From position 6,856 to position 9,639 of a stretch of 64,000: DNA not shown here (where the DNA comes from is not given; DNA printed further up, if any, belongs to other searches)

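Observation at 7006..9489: Unusual single-ORF fusion of GT2 sugar-phosphate-lipid synthase, GtrA-like domain and an HPr-kinase-like P-loop domain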

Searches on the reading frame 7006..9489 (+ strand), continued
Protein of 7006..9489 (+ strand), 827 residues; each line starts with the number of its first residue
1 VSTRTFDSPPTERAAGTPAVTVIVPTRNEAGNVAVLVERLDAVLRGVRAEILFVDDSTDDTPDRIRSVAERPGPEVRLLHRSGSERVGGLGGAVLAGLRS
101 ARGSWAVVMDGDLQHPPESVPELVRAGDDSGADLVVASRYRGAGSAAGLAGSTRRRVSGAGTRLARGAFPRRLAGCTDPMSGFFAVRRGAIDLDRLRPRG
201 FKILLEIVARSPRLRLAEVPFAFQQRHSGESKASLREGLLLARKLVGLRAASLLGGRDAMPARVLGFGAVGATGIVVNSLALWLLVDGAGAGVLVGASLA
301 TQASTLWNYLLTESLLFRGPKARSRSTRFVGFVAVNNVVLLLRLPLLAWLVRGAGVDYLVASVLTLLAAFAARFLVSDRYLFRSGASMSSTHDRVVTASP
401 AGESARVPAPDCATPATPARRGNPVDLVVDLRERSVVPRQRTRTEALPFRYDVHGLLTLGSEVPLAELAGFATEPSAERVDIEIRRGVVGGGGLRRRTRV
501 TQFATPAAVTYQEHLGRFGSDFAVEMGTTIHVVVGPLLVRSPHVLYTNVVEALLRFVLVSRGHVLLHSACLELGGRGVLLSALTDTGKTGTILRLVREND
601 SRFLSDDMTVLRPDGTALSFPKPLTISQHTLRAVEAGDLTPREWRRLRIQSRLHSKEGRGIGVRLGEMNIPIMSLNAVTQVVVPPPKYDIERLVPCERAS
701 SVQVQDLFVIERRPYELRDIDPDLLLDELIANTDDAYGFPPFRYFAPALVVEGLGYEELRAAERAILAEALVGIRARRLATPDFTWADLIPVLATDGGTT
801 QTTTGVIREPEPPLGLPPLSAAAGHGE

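Call 54: find_encoding_contigs(protein=P0268, flank=10000, max_places=2)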
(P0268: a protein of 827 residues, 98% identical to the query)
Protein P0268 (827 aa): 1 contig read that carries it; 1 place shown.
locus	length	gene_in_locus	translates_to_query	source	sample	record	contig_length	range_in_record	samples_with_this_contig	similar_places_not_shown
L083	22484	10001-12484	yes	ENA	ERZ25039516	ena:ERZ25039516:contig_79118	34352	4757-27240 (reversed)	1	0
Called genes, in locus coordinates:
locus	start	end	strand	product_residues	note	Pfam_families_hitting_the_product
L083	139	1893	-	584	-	PF00989:PAS (weak), PF08448:PAS_4, PF13188:PAS_8 (faint), PF00990:GGDEF, PF00563:EAL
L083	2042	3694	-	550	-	PF00128:Alpha-amylase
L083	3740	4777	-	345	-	-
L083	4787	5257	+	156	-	-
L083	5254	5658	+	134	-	PF07179:SseB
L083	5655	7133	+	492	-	PF21725:T7SS_signal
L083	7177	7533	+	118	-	-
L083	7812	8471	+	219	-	PF02518:HATPase_c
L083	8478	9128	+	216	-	PF00072:Response_reg, PF08281:Sigma70_r4_2 (weak), PF00196:GerE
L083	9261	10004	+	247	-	PF00196:GerE, PF04545:Sigma70_r4 (weak), PF08281:Sigma70_r4_2 (weak)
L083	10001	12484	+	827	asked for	PF00535:Glycos_transf_2, PF13641:Glyco_tranf_2_3 (weak), PF04138:GtrA_DPMS_TM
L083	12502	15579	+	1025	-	PF18370:RGI_lyase (faint)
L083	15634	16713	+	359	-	-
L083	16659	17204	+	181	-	-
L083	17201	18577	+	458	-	PF04185:Phosphoesterase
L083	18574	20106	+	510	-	-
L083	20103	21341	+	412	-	PF14307:Glyco_tran_WbsX (faint), PF16317:Glyco_hydro_99, PF03659:Glyco_hydro_71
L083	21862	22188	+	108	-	-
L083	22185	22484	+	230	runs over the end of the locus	PF03976:PPK2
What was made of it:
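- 6997..7009 (+): Main start region: GGAG (6997-7000), a 5-nt spacer, then GTG 7006 overlapping the TGA (7007-7009) of the upstream LuxR-type regulator gene. This arrangement suggests translational coupling. The same 4-nt overlap occurs in L083 (call 54).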

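Call 64: predict_structure(alignment_id=A3)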
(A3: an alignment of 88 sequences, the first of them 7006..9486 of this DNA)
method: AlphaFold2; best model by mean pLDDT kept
length: 827 residues; sequences in the alignment: 88
mean_pLDDT: 85.2   pTM: 0.64
mean pLDDT of the five models: 85.2, 84.4, 83.9, 83.5, 83.1
residues with pLDDT >= 90: 480; 70-90: 230; 50-70: 41; < 50: 76
segments of 3 or more residues with pLDDT < 50: 1-14, 386-421, 800-810, 813-827
pLDDT, mean of each block of 10 residues (from residue 1): 37 70 96 96 95 96 96 94 88 96 97 94 97 97 87 85 92 93 96 88 92 93 81 73 86 70 84 91 94 89 94 84 88 91 90 89 86 84 53 35 37 37 78 68 76 97 96 92 93 88 92 89 94 95 95 96 97 97 84 95 96 98 89 79 89 78 75 90 90 94 98 94 94 80 86 95 98 96 93 77 46 46 37
secondary structure, 60 per line:
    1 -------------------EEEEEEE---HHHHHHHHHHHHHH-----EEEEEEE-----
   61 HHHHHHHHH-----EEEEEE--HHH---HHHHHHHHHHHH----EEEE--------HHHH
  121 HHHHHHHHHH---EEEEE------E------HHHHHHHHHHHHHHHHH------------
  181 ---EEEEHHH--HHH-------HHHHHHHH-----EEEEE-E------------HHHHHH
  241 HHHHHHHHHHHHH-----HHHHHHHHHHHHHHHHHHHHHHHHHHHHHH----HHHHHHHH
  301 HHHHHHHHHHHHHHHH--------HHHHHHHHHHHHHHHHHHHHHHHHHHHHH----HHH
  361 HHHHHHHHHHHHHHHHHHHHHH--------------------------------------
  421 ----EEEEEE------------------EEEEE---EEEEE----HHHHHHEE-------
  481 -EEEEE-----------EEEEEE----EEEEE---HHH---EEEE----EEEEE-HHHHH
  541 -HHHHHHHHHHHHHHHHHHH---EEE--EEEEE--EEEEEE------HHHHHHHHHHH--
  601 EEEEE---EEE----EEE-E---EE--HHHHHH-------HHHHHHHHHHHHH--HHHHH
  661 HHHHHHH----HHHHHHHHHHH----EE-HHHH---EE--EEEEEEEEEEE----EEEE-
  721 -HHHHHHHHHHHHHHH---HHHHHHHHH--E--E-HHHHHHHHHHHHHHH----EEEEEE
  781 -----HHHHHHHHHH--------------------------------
elements in order (helices of 4 or more, strands of 3 or more residues): E20-26 H30-43 E49-55 H61-69 E75-80 H89-100 E105-108 H117-130 E134-138 H152-168 E184-187 H203-210 E216-220 H235-253 H259-288 H293-316 H325-353 H358-382 E425-430 E449-453 E457-461 H466-471 E482-486 E498-503 E508-512 E522-525 E530-534 H536-540 H542-560 E564-566 E569-573 E576-581 H588-598 E601-605 E609-611 E616-618 H628-633 H641-653 H656-667 H672-682 H690-693 E701-711 E716-719 H722-736 H740-748 H756-770 E775-780 H786-795
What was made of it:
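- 7780..8151 (+): Four-helix GtrA-like/DPMS transmembrane domain (residues 259-382). It carries N278, N308, F370 and R373, the equivalents of the PfDPMS polar pocket N248/N277, gate F338 and R341. Helices 259-288, 293-316, 325-353 and 358-382 in the AF2 model (call 64).
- On GtrA family (PF04138): The AF2 model has four long helices (call 64).
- It is disordered, and full-length pTM is 0.64 (call 64).
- Tried and rejected: Full-length pTM is 0.64 and the linker is disordered (call 64).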

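Call 71: fold_search(model_id=the predicted structure, library=pdb)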
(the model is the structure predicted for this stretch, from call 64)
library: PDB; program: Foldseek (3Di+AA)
matches with E <= 10: 1530; with E <= 0.001: 247
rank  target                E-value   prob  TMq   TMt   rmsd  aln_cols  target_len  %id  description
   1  5mlz                  1.2e-25  1.00  0.26  0.58  15.1       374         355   30  Dolichyl phosphate mannose synthase in complex with GDP and Mg2+ (released 2017-08-09)
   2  9ep0                  3.0e-24  1.00  0.25  0.56  15.6       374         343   29  Dolichyl phosphate mannose synthase in complex with donor (GDP-Man) and traces of acceptor (Dol55P) and product (Dol55P- (released 2025-10-01)
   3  5mm1                  3.5e-23  1.00  0.26  0.59  15.3       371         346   30  Dolichyl phosphate mannose synthase in complex with GDP and dolichyl phosphate mannose (released 2017-08-09)
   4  9asc_A                4.2e-14  1.00  0.25  0.59   7.6       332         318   21  Cryo-EM Structure of the Glycosyltransferase ArnC from Salmonella enterica in the UDP-bound State Determined on Talos  (released 2025-02-05)
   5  9b77_A                4.6e-13  1.00  0.24  0.57   9.0       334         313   20  Cryo-EM Structure of the Glycosyltransferase ArnC from Salmonella enterica in the Apo State Determined on Krios micros (released 2025-02-05)
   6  9bhe_B                5.1e-13  1.00  0.26  0.62   6.7       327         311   22  Salmonella undecaprenyl-phosphate 4-deoxy-4-formamido-L-arabinose transferase (ArnC) bound to UDP (released 2025-02-12)
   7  8vxh_A                7.5e-13  1.00  0.24  0.57   9.2       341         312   20  Cryo-EM Structure of the Glycosyltransferase ArnC from Salmonella enterica in the Apo State Determined on Talos Arctic (released 2025-02-05)
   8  9bhc_B                1.0e-12  1.00  0.26  0.61   8.4       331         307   20  Salmonella undecaprenyl-phosphate 4-deoxy-4-formamido-L-arabinose transferase (ArnC) (released 2025-02-12)
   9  9bhe_A                1.0e-12  1.00  0.25  0.60   8.3       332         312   23  Salmonella undecaprenyl-phosphate 4-deoxy-4-formamido-L-arabinose transferase (ArnC) bound to UDP (released 2025-02-12)
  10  9bhc_A                1.8e-12  1.00  0.24  0.57   6.0       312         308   21  Salmonella undecaprenyl-phosphate 4-deoxy-4-formamido-L-arabinose transferase (ArnC) (released 2025-02-12)
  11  9nyc_A                1.4e-11  1.00  0.24  0.54   8.9       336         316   20  Cryo-EM structure of the glycosyltransferase GtrB in the substrate-bound state (released 2025-12-17)
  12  9nye_A                2.7e-11  1.00  0.23  0.54   8.5       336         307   20  Cryo-EM structure of the glycosyltransferase GtrB in the apo state (octamer volume) (released 2025-12-17)
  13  9nyf_A                3.2e-11  1.00  0.24  0.56   9.8       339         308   19  Cryo-EM structure of the glycosyltransferase GtrB (tetramer volume) (released 2025-12-17)
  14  9hwj_A                3.8e-11  1.00  0.23  0.58  10.1       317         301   22  Structure of Undecaprenyl-phosphate 4-deoxy-4-formamido-L-arabinose transferase embedded in nanodisc (released 2026-01-14)
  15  9nyd_A                7.2e-11  1.00  0.25  0.56   9.9       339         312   19  Cryo-EM structure of the glycosyltransferase GtrB in the pre-catalysis and product-bound state (released 2025-12-17)
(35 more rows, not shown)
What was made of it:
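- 7060..7764 (+): GT-A (GT2) catalytic domain with interface helices, residues 19-253. AF2 model and Foldseek give 5MLZ/9EP0/5MM1 at E ~ 1e-25 (calls 64, 71).
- Foldseek ranks 5MLZ/9EP0/5MM1 first, at E ~ 1e-25 (call 71).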

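Call 73: search_protein_families(library=ncbifam, proteins=[L083:12502-15576:+], max_evalue=0.001)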
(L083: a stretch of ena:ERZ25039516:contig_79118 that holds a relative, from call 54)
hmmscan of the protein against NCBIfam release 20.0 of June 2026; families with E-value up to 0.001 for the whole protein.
L083:12502-15576:+ (1025 aa): 1 family
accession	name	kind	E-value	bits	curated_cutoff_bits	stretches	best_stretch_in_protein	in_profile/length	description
NF041611.1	exoglucan_CbhB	equivalog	2.7e-25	88.6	1950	2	67-262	659-850/997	exoglucanase CbhB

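Call 74: search_protein_families(library=pfam, proteins=[L083:12502-15576:+], max_evalue=0.1)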
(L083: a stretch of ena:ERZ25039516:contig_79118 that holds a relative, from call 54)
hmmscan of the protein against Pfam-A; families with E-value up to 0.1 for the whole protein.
L083:12502-15576:+ (1025 aa): 5 families
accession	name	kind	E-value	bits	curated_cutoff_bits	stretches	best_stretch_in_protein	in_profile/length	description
PF18370.7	RGI_lyase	-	6.2e-09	36.5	27.8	2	134-188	15-70/86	Rhamnogalacturonan I lyases beta-sheet domain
PF00149.33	Metallophos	-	0.00058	20.8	21.5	1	324-561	3-191/191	Calcineurin-like phosphoesterase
PF25523.1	Ig_RIMBP2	-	0.00072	20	27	0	740-788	3-59/105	RIMBP2-like, immunoglobulin-like domain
PF14099.13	Polysacc_lyase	-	0.019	15.3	29.9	1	945-978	141-172/210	Polysaccharide lyase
PF00041.27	fn3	-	0.065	13.9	25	0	124-197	2-76/84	Fibronectin type III domain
